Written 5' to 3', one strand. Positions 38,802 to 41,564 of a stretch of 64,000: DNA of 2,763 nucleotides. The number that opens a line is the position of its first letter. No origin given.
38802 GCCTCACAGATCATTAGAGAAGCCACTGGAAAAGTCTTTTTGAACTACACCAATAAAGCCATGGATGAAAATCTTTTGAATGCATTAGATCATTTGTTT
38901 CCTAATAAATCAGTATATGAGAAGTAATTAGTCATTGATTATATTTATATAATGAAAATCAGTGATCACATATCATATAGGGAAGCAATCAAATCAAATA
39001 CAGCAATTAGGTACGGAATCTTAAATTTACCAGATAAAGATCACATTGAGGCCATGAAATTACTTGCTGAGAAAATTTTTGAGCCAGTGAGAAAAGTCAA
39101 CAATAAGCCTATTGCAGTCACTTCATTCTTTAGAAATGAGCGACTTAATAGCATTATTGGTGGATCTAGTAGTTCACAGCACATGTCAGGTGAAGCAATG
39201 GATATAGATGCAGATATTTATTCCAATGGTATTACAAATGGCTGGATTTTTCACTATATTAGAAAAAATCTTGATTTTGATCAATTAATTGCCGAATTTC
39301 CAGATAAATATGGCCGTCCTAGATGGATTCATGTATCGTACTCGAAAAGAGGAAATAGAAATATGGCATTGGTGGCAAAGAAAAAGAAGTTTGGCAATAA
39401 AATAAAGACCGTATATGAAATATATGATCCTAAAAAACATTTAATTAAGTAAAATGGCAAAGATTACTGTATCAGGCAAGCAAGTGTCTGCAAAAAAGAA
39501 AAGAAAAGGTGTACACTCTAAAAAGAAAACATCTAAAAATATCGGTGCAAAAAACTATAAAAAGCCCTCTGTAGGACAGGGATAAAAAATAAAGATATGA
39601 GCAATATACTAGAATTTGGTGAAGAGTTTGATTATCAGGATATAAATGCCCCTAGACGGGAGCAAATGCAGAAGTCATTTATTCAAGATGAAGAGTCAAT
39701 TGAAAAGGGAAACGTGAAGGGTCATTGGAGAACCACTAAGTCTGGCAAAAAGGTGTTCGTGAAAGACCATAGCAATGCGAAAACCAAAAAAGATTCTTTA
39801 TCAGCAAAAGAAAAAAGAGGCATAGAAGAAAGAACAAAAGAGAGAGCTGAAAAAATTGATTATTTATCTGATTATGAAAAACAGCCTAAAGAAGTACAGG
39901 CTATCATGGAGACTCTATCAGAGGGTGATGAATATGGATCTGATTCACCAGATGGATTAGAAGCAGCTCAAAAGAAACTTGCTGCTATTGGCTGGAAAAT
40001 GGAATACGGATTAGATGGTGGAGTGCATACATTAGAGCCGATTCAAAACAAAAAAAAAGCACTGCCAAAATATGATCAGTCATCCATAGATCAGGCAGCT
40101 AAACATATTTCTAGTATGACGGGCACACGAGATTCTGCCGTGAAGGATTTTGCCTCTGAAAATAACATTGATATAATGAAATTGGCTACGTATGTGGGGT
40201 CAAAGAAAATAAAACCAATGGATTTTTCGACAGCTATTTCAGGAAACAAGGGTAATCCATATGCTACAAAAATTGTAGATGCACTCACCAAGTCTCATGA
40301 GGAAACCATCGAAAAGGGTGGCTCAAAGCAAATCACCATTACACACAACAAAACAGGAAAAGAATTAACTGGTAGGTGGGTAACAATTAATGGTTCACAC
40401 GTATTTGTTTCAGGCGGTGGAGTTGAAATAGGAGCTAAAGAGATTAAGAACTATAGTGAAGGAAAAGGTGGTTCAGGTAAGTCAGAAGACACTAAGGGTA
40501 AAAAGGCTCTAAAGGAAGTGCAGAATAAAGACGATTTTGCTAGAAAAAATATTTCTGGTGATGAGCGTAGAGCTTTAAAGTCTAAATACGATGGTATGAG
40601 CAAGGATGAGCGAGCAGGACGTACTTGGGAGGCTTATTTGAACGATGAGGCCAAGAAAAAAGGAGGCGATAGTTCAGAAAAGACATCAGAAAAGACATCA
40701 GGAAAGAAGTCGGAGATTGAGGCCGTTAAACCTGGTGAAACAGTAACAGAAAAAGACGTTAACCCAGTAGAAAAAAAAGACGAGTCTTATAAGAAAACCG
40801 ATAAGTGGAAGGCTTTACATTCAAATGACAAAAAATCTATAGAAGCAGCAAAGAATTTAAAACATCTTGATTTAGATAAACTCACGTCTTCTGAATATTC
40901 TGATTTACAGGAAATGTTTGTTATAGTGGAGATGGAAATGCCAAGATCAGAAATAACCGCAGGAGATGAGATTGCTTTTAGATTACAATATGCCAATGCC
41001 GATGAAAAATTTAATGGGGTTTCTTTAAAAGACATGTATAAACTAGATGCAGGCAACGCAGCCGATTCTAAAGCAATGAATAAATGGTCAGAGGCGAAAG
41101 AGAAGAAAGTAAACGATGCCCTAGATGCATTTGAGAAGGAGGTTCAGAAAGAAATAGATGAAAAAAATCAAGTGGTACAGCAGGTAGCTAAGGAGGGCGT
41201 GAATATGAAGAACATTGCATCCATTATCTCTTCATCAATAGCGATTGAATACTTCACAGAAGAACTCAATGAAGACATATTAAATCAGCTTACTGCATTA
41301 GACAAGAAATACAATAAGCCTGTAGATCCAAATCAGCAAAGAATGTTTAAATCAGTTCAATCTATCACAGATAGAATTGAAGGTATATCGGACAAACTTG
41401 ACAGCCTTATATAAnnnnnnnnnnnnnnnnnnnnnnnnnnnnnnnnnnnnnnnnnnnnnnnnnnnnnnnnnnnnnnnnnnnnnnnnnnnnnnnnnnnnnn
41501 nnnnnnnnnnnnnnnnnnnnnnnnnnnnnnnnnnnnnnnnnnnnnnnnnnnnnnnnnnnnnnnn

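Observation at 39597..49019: A 9.4-kb array of four giant K/E-rich ORFs carrying enzyme domains: candidate capsid-packaged, injected effector (polyvalent protein) block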

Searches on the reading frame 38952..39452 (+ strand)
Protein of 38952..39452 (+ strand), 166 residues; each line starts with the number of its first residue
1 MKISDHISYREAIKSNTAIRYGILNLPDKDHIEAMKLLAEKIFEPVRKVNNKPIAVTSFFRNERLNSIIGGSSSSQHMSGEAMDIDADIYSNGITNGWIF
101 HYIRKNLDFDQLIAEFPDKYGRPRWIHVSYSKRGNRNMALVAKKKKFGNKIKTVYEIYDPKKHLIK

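Call 4: search_protein_families(library=pfam, proteins=[window:38952-39452:+], max_evalue=0.1)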
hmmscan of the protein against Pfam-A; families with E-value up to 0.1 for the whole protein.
window:38952-39452:+ (166 aa): 2 families
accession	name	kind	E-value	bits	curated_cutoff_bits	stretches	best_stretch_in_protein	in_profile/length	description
PF08291.16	Peptidase_M15_3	-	1e-13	51.8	23.2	1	6-87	2-76/108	Peptidase M15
PF05951.18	Peptidase_M15_2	-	0.038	14.2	27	0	40-86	59-111/153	Bacterial protein of unknown function (DUF882)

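Call 5: search_protein_families(library=phrogs, proteins=[window:38952-39452:+], max_evalue=0.01)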
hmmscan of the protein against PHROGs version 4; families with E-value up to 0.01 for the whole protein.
window:38952-39452:+ (166 aa): 3 families
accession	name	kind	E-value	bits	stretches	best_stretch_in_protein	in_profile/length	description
phrog_894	-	lysis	6.3e-27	95.6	1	1-153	44-186/389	endolysin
phrog_17373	-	other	2.7e-05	25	1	44-86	46-88/224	peptidase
phrog_28234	-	lysis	0.0013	18.9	1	3-79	244-315/372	endolysin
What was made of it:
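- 38952..39452 (+): M15 peptidase endolysin; upstream boundary of the block. Pfam Peptidase_M15_3 1e-13 (call 4). phrog_894 6e-27 (call 5).
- Checked: M15 endolysin at 38952-39452 (calls 4, 5).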

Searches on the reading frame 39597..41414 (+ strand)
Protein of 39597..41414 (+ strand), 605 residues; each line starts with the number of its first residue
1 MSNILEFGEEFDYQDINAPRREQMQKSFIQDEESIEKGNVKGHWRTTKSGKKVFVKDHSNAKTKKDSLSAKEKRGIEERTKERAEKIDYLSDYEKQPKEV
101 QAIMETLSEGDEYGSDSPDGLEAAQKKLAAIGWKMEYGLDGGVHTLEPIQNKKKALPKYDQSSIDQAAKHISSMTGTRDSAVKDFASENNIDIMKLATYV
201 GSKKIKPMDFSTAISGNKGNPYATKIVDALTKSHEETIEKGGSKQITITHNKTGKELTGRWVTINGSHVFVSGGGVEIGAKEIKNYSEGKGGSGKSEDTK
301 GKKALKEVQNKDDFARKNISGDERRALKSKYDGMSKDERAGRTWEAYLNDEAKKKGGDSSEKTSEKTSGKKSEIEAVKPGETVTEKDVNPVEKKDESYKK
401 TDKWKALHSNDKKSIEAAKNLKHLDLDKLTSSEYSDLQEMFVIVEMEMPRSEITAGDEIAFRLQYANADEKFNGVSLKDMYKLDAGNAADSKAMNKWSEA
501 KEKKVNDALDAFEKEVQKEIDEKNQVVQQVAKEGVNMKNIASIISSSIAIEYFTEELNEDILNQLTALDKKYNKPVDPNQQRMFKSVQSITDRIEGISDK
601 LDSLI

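Call 4: search_protein_families(library=pfam, proteins=[window:39597-41414:+], max_evalue=0.1)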
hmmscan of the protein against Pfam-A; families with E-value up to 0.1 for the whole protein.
window:39597-41414:+ (605 aa): 3 families
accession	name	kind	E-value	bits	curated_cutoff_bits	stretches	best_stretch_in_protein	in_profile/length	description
PF13190.11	PDGLE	-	0.0018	18.5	27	1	114-176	22-85/102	PDGLE domain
PF22970.2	DUF7028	-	0.02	15.3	27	0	100-142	13-55/83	Domain of unknown function (DUF7028)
PF16222.10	DUF4881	-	0.044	14.2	27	1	361-482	51-173/174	Domain of unknown function (DUF4881)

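Call 5: search_protein_families(library=phrogs, proteins=[window:39597-41414:+], max_evalue=0.01)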
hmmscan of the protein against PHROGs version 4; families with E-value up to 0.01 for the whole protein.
window:39597-41414:+ (605 aa): 1 family
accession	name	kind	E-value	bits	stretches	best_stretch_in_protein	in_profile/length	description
phrog_10678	-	unknown function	2.9e-05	25.2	1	32-63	174-204/214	-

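Call 26: search_protein_families(library=ncbifam, proteins=[window:39597-41414:+], max_evalue=0.1)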
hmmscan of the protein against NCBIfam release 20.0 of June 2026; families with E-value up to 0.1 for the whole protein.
window:39597-41414:+ (605 aa): 0 families
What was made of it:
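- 39597..41414 (+): O1, 605 aa. K/E-rich orphan protein. IEK|G motifs at aa 35 and 238, each followed by a basic Gly-turn module (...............; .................). No Pfam/NCBIfam hit (calls 4, 26).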

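Call 41: search_dna_similar(query=window:39597-41414:+, collection=phages, mode=protein, max_rows=20, max_evalue=0.01)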
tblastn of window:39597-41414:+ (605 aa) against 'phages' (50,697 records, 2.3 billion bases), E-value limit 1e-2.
No match.
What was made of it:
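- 39597..41414 (+): No tblastn hit in phages (call 41).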

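Call 76: search_solved_structures(query=window:39597-41414:+, max_evalue=1)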
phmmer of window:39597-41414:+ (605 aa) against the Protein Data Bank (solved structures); distinct sequences matched with E-value up to 1: 0.
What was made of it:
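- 39597..41414 (+): No PDB sequence hit (call 76).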

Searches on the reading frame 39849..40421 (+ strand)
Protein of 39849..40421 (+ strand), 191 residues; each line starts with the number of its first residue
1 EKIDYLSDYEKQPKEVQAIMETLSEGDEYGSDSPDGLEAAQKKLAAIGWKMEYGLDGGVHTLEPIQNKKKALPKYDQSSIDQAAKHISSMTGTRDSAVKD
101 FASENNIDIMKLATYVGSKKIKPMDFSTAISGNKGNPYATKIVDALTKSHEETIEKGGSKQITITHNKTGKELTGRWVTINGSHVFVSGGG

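Call 66: find_homologous_proteins(query=window:39849-40421:+, max_evalue=0.001)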
Query window:39849-40421:+: 52 candidates shared short words with the query, none scored E <= 0.001.
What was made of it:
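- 39597..41414 (+): No homologue for aa 85-275 (call 66).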

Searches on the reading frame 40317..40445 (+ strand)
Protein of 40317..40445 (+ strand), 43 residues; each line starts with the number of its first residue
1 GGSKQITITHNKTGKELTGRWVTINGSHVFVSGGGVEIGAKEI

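Call 69: search_protein_families(library=pfam, proteins=[window:40317-40445:+], max_evalue=10)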
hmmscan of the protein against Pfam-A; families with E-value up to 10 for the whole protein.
seq(43 aa): 1 family
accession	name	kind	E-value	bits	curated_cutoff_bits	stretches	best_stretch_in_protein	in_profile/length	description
PF05895.17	DUF859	-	0.078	11.9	28.8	1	3-41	80-117/626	Siphovirus protein of unknown function (DUF859)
